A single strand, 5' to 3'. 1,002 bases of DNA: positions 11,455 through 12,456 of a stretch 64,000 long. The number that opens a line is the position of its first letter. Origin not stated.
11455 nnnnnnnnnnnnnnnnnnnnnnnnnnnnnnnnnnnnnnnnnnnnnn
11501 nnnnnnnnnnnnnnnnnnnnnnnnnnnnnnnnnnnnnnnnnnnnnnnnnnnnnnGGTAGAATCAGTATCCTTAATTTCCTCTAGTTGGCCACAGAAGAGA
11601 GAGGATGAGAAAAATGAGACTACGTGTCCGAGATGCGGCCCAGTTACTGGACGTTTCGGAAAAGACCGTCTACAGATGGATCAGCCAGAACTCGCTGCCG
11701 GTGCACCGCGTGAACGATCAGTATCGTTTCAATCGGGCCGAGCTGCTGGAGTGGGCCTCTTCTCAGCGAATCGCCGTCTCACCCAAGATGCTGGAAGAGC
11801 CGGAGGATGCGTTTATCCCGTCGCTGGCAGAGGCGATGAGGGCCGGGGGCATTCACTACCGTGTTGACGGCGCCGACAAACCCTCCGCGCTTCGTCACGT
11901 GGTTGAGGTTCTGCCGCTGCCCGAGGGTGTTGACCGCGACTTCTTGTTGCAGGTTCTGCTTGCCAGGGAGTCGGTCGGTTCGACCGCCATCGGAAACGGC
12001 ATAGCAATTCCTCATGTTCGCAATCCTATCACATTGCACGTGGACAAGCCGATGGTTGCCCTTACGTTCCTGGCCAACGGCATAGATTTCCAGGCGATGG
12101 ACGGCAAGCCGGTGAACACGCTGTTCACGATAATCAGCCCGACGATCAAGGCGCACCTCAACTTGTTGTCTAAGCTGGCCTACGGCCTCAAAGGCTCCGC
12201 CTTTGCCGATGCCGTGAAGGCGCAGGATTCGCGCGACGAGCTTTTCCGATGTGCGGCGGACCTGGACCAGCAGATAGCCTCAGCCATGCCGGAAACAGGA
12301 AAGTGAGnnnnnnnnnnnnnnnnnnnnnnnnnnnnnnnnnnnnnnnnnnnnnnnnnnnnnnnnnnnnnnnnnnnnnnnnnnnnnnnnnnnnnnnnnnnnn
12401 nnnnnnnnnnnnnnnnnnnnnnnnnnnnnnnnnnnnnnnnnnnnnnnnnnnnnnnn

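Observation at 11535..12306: HTH plus PTS-EIIA(Ntr/Fru-type) hybrid regulator heads the Ehr-like operon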

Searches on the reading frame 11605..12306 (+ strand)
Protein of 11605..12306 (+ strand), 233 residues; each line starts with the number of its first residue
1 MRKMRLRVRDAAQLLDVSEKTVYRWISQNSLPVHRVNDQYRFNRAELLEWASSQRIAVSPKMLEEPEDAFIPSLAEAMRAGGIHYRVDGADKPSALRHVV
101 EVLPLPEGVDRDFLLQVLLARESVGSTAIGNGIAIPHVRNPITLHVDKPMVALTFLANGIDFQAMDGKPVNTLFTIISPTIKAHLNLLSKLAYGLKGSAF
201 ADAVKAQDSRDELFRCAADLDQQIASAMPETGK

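Call 5: search_protein_families(library=pfam, proteins=[window:11605-12306:+], max_evalue=0.01)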
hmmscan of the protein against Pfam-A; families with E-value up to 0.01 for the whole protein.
window:11605-12306:+ (233 aa): 6 families
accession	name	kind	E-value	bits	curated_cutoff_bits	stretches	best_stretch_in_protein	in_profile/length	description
PF00359.27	PTS_EIIA_2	-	1.8e-23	83.5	27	1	83-215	8-139/144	Phosphoenolpyruvate-dependent sugar phosphotransferase system, EIIA 2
PF12728.13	HTH_17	-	7.6e-15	55.4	27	1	6-55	2-51/51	Helix-turn-helix domain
PF13384.12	HTH_23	-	2.4e-05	24.5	24.6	1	6-28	18-40/50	Homeodomain-like domain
PF13518.12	HTH_28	-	0.00027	21.4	25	1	7-28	14-35/52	Helix-turn-helix domain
PF13551.12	HTH_29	-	0.00044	20.7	28.1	1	7-26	14-33/64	Winged helix-turn helix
PF00376.29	MerR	-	0.0028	17.9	28.2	1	8-41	2-36/38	MerR family regulatory protein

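Call 6: search_protein_families(library=ncbifam, proteins=[window:11605-12306:+], max_evalue=0.01)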
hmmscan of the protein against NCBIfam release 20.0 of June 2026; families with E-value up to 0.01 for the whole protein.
window:11605-12306:+ (233 aa): 13 families
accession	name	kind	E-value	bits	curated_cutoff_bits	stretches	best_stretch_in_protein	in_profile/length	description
TIGR00848.1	fruA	subfamily_domain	6.1e-19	68.2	103.5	1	110-202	35-127/129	fructose PTS transporter subunit IIA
TIGR01419.1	nitro_reg_IIA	equivalog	1e-16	61.1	138.7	1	76-215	4-141/145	PTS IIA-like nitrogen regulatory protein PtsN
NF008145.0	PRK10896.1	equivalog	1.7e-16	60.4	221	1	85-222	21-158/161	PTS IIA-like nitrogen regulatory protein PtsN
NF007389.0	PRK09913.1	equivalog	6.8e-15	55.3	151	1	86-211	12-137/148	PTS fructose transporter subunit IIA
NF047737.1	antiphage_MADS1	equivalog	1.7e-12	47.4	80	1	6-50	4-48/49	methylation-associated defense system helix-turn-helix domain-containing protein MAD1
TIGR01764.1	excise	domain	3.1e-12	46.6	28.8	1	6-51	2-47/49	excisionase family DNA-binding protein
NF008319.0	PRK11109.1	equivalog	3.7e-09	36.3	302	1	82-214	8-136/376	fused PTS fructose transporter subunit IIA/HPr protein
NF007293.0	PRK09765.1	equivalog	4.6e-08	32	763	1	112-221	43-153/639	PTS 2-O-a-mannosyl-D-glycerate transporter subunit IIABC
NF010351.0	PRK13779.1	equivalog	3.5e-07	29.4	766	1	82-204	8-126/503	bifunctional PTS system fructose-specific transporter subunit IIA/HPr protein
NF011663.0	PRK15083.1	subfamily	1.8e-05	23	589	1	78-214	497-631/639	PTS mannitol transporter subunit IICBA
NF046037.1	carphisopro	domain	0.00041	20.5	38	1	8-37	11-40/54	carph-isopro domain-containing protein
NF009648.0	PRK13182.1-4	equivalog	0.0047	17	170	1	10-43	5-39/184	chromosome-anchoring protein RacA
NF033518.0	transpos_IS607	equivalog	0.0072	15.9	110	0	10-52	2-45/187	IS607 family transposase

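Call 7: find_homologous_proteins(query=window:11605-12303:+, max_evalue=0.00001)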
Query window:11605-12303:+ (233 aa): 7376 proteins with E <= 0.00001 among 8000 candidates; the best 120 are listed.
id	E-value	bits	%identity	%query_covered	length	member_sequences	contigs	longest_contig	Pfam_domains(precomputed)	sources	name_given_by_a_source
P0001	6.0e-148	508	100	100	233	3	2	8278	PF12728.14,PF13384.13,PF00359.28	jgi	jgi:PTS system nitrogen regulatory IIA component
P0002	1.4e-116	406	82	98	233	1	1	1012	PF12728.14,PF00359.28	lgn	-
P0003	5.3e-114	397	81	96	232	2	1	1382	PF12728.14,PF00359.28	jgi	jgi:PTS system nitrogen regulatory IIA component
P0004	1.9e-113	396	81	95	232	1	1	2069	PF12728.14,PF00359.28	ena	-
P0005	5.1e-112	391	79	97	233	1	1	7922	PF12728.14,PF00359.28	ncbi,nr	ncbi:MAG: PTS transporter subunit EIIA [Planctomycetes bacterium]|nr:PTS transporter subunit EIIA [P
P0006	5.5e-112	391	78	96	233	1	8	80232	PF12728.14,PF00359.28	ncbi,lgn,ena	-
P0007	9.2e-112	390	79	96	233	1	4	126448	PF12728.14,PF13384.13,PF00359.28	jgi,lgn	jgi:PTS system nitrogen regulatory IIA component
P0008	9.8e-112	390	80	96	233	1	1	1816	PF12728.14,PF00359.28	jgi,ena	-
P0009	1.0e-111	390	79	99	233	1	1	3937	PF12728.14,PF00359.28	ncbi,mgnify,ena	mgnify:CR=1 FL=1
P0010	1.4e-111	390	80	96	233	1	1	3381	PF12728.14,PF00359.28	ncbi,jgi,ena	-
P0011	3.5e-111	388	77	98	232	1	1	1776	PF12728.14,PF00359.28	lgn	-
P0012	3.6e-111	388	80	96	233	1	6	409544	PF12728.14,PF00359.28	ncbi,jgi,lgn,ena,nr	ncbi:MAG: Nitrogen regulatory protein [Planctomycetes bacterium ADurb.Bin126]|nr:MAG: Nitrogen regul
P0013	3.7e-111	388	79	96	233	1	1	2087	PF12728.14,PF00359.28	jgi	-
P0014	5.3e-111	388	76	98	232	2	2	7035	PF12728.14,PF00359.28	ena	-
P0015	9.2e-111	387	80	96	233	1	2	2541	PF12728.14,PF00359.28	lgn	-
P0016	1.8e-110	386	79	96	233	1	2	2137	PF12728.14,PF00359.28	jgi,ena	-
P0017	2.9e-109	382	78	98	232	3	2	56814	PF12728.14,PF00359.28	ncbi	-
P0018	3.0e-109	382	75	99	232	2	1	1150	PF12728.14,PF00359.28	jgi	jgi:PTS system nitrogen regulatory IIA component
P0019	1.1e-108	380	79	96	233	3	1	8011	PF12728.14,PF00359.28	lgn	-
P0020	1.9e-107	376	74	99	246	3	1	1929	PF12728.14,PF00376.30,PF13384.13,PF00359.28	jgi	-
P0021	2.9e-106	372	73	96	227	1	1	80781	PF12728.14,PF00359.28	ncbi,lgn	-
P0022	4.5e-106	371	76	95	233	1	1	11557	PF12728.14,PF00359.28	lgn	-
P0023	5.5e-106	371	74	96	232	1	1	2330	PF12728.14,PF00376.30,PF13384.13,PF00359.28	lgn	-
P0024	8.5e-106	371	73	96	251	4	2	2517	PF12728.14,PF13384.13,PF00359.28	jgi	-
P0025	1.4e-105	370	100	74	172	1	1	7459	PF00359.28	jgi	-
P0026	9.7e-105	367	75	97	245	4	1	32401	PF12728.14,PF13384.13,PF00359.28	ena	-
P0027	1.3e-104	367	73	97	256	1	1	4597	PF12728.14,PF00359.28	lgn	-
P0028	1.4e-104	367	72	97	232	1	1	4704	PF12728.14,PF00359.28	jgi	jgi:PTS system nitrogen regulatory IIA component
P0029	1.7e-104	366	73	96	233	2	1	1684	PF12728.14,PF00359.28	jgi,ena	-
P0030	3.4e-104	365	74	98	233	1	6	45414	PF12728.14,PF13384.13,PF00359.28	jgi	jgi:PTS system nitrogen regulatory IIA component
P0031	8.9e-104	364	72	98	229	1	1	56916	PF12728.14,PF13384.13,PF00359.28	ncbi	-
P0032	1.4e-103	363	72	98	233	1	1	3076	PF12728.14,PF00359.28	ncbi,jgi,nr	ncbi:MAG: helix-turn-helix domain-containing protein [Planctomycetaceae bacterium]|nr:MAG: helix-tur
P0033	2.6e-103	362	73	96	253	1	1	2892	PF12728.14,PF13384.13,PF00359.28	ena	-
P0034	6.1e-103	361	73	95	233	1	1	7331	PF12728.14,PF00359.28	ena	-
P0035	6.2e-103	361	73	95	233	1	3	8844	PF12728.14,PF00359.28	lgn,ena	-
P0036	1.4e-102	360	72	96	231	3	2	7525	PF12728.14,PF00359.28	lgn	-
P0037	7.2e-102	358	73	94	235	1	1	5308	PF12728.14,PF13384.13,PF00359.28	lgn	-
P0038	2.1e-100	353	68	98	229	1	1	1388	PF12728.14,PF00359.28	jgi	jgi:PTS system nitrogen regulatory IIA component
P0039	2.5e-100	353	70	98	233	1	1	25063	PF12728.14,PF00359.28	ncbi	-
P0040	3.0e-100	352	72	94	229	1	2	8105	PF12728.14,PF00359.28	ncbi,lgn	-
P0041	3.5e-100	352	71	96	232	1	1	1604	PF12728.14,PF00359.28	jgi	jgi:nitrogen PTS system EIIA component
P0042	1.0e-99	351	71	96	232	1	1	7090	PF12728.14,PF13384.13,PF00359.28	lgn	-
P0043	1.1e-99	351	70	96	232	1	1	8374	PF12728.14,PF00359.28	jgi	jgi:nitrogen PTS system EIIA component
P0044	1.8e-99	350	70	96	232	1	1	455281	PF12728.14,PF00359.28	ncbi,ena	-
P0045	2.0e-99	350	69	96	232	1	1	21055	PF12728.14,PF00359.28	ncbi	-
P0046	2.3e-99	350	71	95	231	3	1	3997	PF12728.14,PF00359.28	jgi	jgi:nitrogen PTS system EIIA component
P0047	3.3e-99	349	70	95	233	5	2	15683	PF12728.14,PF00359.28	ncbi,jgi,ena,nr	ncbi:MAG: PTS transporter subunit EIIA [Desulfatiglans sp.]|nr:PTS transporter subunit EIIA [Desulfa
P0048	3.6e-99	349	69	96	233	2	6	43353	PF12728.14,PF00359.28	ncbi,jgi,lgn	-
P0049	4.0e-99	349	70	96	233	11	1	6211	PF12728.14,PF00359.28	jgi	jgi:nitrogen PTS system EIIA component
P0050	6.8e-99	348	70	95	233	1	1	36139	PF12728.14,PF00359.28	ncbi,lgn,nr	ncbi:MAG: PTS sugar transporter subunit IIA [Deltaproteobacteria bacterium]|nr:PTS sugar transporter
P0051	8.3e-99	348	67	97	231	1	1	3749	PF12728.14,PF00359.28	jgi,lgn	jgi:nitrogen PTS system EIIA component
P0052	1.9e-98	347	69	96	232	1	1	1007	PF12728.14,PF00359.28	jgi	jgi:PTS system nitrogen regulatory IIA component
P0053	5.0e-98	345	67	98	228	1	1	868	PF12728.14,PF00359.28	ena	-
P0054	5.4e-98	345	69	96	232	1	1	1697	PF12728.14,PF00359.28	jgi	jgi:PTS system nitrogen regulatory IIA component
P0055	6.3e-98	345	70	96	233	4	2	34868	PF12728.14,PF00359.28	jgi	jgi:nitrogen PTS system EIIA component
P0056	6.7e-98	345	70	95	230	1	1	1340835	PF12728.14,PF00359.28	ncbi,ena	-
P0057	7.0e-98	345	69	97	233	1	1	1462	PF12728.14,PF00359.28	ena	-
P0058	7.1e-98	345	68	99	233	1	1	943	PF12728.14,PF00359.28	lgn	-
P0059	7.5e-98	345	68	97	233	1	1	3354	PF12728.14,PF00359.28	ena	-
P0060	8.9e-98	344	70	96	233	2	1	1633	PF12728.14,PF00359.28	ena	-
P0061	1.1e-97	344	67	99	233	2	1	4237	PF12728.14,PF00359.28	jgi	-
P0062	1.2e-97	344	68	95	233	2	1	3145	PF12728.14,PF00359.28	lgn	-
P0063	1.7e-97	343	71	95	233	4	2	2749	PF12728.14,PF00359.28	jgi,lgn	-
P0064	2.1e-97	343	70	95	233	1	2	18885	PF12728.14,PF00359.28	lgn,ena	-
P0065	2.3e-97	343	68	95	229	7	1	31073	PF12728.14,PF00359.28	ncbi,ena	-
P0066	2.4e-97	343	67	97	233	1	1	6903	PF12728.14,PF00359.28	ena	-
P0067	3.1e-97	343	69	95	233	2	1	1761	PF12728.14,PF00359.28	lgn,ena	-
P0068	5.4e-97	342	67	97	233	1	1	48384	PF12728.14,PF00359.28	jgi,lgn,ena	-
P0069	1.1e-96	341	67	99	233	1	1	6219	PF12728.14,PF00359.28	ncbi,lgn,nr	ncbi:MAG: PTS sugar transporter subunit IIA [Desulfobacterales bacterium]|nr:PTS sugar transporter s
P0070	1.2e-96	341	69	95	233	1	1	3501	PF12728.14,PF00359.28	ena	-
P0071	1.2e-96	341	70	96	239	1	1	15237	PF12728.14,PF00359.28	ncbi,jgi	jgi:PTS system nitrogen regulatory IIA component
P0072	1.8e-96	340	68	96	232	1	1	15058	PF12728.14,PF00376.30,PF00359.28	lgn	-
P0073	2.0e-96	340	69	99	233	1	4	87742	PF12728.14,PF00359.28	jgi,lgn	-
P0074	2.5e-96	340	67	95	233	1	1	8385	PF12728.14,PF00376.30,PF00359.28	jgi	-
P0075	2.8e-96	340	80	84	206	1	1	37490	PF00359.28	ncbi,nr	ncbi:MAG TPA: PTS sugar transporter subunit IIA, partial [Phycisphaerae bacterium]|nr:PTS sugar tran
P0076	3.3e-96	339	68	96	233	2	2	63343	PF12728.14,PF00359.28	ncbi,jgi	-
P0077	3.4e-96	339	68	97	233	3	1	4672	PF12728.14,PF00359.28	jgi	jgi:PTS system nitrogen regulatory IIA component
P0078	4.9e-96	339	68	95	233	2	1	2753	PF12728.14,PF00359.28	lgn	-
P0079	7.1e-96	338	70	95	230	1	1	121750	PF12728.14,PF00359.28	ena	-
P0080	8.6e-96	338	70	95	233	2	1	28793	PF12728.14,PF00359.28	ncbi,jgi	jgi:PTS system nitrogen regulatory IIA component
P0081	1.1e-95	338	65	99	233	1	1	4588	PF12728.14,PF00359.28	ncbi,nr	ncbi:MAG: PTS sugar transporter subunit IIA [Deltaproteobacteria bacterium]|nr:PTS sugar transporter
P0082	1.1e-95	338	67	95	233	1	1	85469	PF12728.14,PF00359.28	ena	-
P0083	1.2e-95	337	69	95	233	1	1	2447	PF12728.14,PF00359.28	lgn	-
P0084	1.4e-95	337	68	96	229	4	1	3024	PF12728.14,PF00359.28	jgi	jgi:PTS system nitrogen regulatory IIA component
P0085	1.4e-95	337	70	94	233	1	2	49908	PF12728.14,PF00359.28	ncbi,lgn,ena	-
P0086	1.6e-95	337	67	98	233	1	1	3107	PF12728.14,PF00359.28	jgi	jgi:PTS system nitrogen regulatory IIA component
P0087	1.7e-95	337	67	97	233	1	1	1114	PF12728.14,PF00359.28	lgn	-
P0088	1.8e-95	337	68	95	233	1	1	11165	PF12728.14,PF00359.28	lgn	-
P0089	2.0e-95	337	69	95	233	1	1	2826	PF12728.14,PF00359.28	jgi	jgi:PTS system nitrogen regulatory IIA component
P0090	2.3e-95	337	68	95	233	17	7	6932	PF12728.14,PF00359.28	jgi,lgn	jgi:nitrogen PTS system EIIA component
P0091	3.9e-95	336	64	100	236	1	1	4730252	PF12728.14,PF00359.28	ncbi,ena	-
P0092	4.3e-95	336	67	96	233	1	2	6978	PF12728.14,PF00359.28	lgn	-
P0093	5.0e-95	335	66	97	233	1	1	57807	PF12728.14,PF00359.28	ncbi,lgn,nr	ncbi:MAG: PTS sugar transporter subunit IIA [Deltaproteobacteria bacterium]|nr:PTS sugar transporter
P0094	6.7e-95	335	68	95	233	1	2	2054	PF12728.14,PF00359.28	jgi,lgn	-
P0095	9.7e-95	334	70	94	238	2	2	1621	PF12728.14,PF13384.13,PF00359.28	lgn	-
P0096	1.1e-94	334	69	95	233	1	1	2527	PF12728.14,PF00359.28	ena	-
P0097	1.2e-94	334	65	99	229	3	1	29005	PF12728.14,PF00359.28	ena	-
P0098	1.7e-94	334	68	95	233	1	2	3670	PF12728.14,PF00376.30,PF00359.28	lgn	-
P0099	2.6e-94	333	66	99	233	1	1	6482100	PF12728.14,PF00359.28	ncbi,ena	-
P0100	2.7e-94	333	67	97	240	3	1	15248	PF12728.14,PF00359.28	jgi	jgi:nitrogen PTS system EIIA component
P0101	3.3e-94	333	67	95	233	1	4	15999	PF12728.14,PF00359.28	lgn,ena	-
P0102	3.6e-94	333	64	99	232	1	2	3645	PF12728.14,PF00359.28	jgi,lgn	-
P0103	4.5e-94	332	68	96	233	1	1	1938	PF12728.14,PF00359.28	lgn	-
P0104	5.0e-94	332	65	97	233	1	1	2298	PF12728.14,PF00359.28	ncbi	-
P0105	5.1e-94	332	68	96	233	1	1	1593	PF12728.14,PF00359.28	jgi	jgi:nitrogen PTS system EIIA component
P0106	6.2e-94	332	66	95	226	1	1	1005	PF12728.14,PF00376.30,PF00359.28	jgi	jgi:PTS system nitrogen regulatory IIA component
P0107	8.3e-94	331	68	95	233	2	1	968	PF12728.14,PF00359.28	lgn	-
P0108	8.7e-94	331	68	95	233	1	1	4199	PF12728.14,PF00359.28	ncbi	-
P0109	1.2e-93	331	67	97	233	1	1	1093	PF12728.14,PF00359.28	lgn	-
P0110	8.3e-93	328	64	98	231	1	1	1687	PF12728.14,PF00376.30,PF00359.28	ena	-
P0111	1.9e-92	327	66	97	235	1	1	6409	PF12728.14,PF00359.28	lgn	-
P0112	2.4e-92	327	66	95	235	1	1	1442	PF12728.14,PF00359.28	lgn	-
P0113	5.9e-92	325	66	95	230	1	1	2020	PF12728.14,PF00359.28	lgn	-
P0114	9.4e-92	325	67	95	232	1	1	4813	PF12728.14,PF00359.28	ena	-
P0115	1.2e-91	324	64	98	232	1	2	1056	PF12728.14,PF00359.28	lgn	-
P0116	1.3e-91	324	66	95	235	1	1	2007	PF12728.14,PF00359.28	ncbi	-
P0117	2.2e-91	324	67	95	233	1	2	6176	PF12728.14,PF00359.28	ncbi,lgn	-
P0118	2.4e-91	323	64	95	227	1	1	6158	PF12728.14,PF00376.30,PF00359.28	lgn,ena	-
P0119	2.5e-91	323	68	95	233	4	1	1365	PF12728.14,PF00359.28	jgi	-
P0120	3.2e-91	323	66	95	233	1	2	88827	PF12728.14,PF00359.28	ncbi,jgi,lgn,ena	-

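Call 9: find_encoding_contigs(protein=P0091, flank=10000, max_places=2)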
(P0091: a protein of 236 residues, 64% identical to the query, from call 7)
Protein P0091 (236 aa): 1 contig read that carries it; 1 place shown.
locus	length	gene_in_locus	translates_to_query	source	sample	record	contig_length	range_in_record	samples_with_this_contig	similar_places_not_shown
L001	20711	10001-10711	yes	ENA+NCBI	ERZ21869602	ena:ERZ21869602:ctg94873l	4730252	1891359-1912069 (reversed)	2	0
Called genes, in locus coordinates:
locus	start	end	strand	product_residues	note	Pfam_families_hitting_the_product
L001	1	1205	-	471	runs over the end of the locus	PF01979:Amidohydro_1, PF07969:Amidohydro_3 (weak)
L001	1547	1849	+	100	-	PF05015:HigB-like_toxin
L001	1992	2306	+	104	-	PF13560:HTH_31 (faint), PF01381:HTH_3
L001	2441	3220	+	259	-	PF02353:CMAS (weak), PF13489:Methyltransf_23, PF01209:Ubie_methyltran, PF08241:Methyltransf_11, PF08242:Methyltransf_12, PF13649:Methyltransf_25, PF13847:Methyltransf_31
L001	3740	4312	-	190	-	PF14103:DUF4276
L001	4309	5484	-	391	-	PF02463:SMC_N (weak), PF11398:DUF2813 (faint), PF13175:AAA_15, PF13476:AAA_23 (weak), PF13304:AAA_21, PF13175:AAA_15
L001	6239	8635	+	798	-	PF01935:DUF87 (weak)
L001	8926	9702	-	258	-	PF13546:DDE_5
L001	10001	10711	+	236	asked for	PF12728:HTH_17, PF00359:PTS_EIIA_2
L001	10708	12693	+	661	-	PF00361:Proton_antipo_M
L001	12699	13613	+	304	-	PF00146:NADHdh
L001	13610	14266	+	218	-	PF00420:Oxidored_q2 (weak)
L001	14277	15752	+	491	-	PF00361:Proton_antipo_M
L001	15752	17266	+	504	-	PF00346:Complex1_49kDa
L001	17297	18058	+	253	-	PF12838:Fer4_7, PF13187:Fer4_9 (weak), PF13237:Fer4_10, PF00037:Fer4 (weak), PF01058:Oxidored_q6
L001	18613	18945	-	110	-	PF07883:Cupin_2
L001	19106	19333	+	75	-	-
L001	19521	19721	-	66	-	PF00313:CSD, PF08206:OB_RNB (faint)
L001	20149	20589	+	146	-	PF00072:Response_reg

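Call 10: find_encoding_contigs(protein=P0099, flank=10000, max_places=2)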
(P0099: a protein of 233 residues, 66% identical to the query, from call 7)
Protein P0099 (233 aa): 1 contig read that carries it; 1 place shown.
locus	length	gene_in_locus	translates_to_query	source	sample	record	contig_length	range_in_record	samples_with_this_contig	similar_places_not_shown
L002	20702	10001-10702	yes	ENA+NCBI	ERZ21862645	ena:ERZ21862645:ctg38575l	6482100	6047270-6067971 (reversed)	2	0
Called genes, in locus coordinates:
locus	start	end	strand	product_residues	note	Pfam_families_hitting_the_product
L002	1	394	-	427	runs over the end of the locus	-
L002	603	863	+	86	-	-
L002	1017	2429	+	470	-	PF01565:FAD_binding_4, PF02913:FAD-oxidase_C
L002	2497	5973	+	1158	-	PF14814:UB2H (faint), PF17757:UvrB_inter, PF02559:CarD_TRCF_RID, PF04851:ResIII, PF00270:DEAD, PF00271:Helicase_C, PF03461:TRCF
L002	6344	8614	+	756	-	PF00884:Sulfatase, PF16347:SGSH_C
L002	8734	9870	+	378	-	PF04055:Radical_SAM, PF13186:SPASM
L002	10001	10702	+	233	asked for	PF12728:HTH_17, PF00359:PTS_EIIA_2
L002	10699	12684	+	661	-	PF00361:Proton_antipo_M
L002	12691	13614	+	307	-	PF00146:NADHdh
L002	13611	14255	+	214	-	PF00420:Oxidored_q2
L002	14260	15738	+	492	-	PF00361:Proton_antipo_M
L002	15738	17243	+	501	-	PF00329:Complex1_30kDa (weak), PF00346:Complex1_49kDa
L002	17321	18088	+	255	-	PF12838:Fer4_7, PF13187:Fer4_9 (weak), PF13237:Fer4_10 (faint), PF00037:Fer4 (faint), PF01058:Oxidored_q6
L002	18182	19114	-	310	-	PF02445:NadA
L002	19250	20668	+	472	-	PF07690:MFS_1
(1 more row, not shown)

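Call 11: find_encoding_contigs(protein=P0050, flank=10000, max_places=2)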
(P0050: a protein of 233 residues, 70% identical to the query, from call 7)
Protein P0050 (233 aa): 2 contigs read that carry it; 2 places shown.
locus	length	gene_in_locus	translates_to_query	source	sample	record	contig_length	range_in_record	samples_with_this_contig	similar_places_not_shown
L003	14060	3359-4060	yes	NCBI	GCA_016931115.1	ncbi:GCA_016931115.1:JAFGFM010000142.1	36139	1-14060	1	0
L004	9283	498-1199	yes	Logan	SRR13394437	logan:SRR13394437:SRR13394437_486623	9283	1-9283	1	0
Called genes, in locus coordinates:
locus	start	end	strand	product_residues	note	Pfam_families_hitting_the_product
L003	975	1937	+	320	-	PF26061:DUF8021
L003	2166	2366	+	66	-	-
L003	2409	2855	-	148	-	PF05048:NosD (weak), PF13229:Beta_helix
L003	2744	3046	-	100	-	-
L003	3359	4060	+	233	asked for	PF12728:HTH_17, PF00359:PTS_EIIA_2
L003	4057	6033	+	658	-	PF00361:Proton_antipo_M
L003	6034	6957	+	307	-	PF00146:NADHdh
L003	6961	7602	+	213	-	PF00420:Oxidored_q2 (weak)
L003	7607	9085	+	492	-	PF00361:Proton_antipo_M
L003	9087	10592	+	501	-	PF00346:Complex1_49kDa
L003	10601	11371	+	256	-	PF12838:Fer4_7 (weak), PF13187:Fer4_9 (weak), PF00037:Fer4 (faint), PF01058:Oxidored_q6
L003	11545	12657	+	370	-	PF00005:ABC_tran, PF13304:AAA_21 (faint), PF08402:TOBE_2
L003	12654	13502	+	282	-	PF00528:BPD_transp_1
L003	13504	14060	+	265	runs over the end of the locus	PF00528:BPD_transp_1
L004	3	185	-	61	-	?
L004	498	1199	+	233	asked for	PF12728:HTH_17, PF00359:PTS_EIIA_2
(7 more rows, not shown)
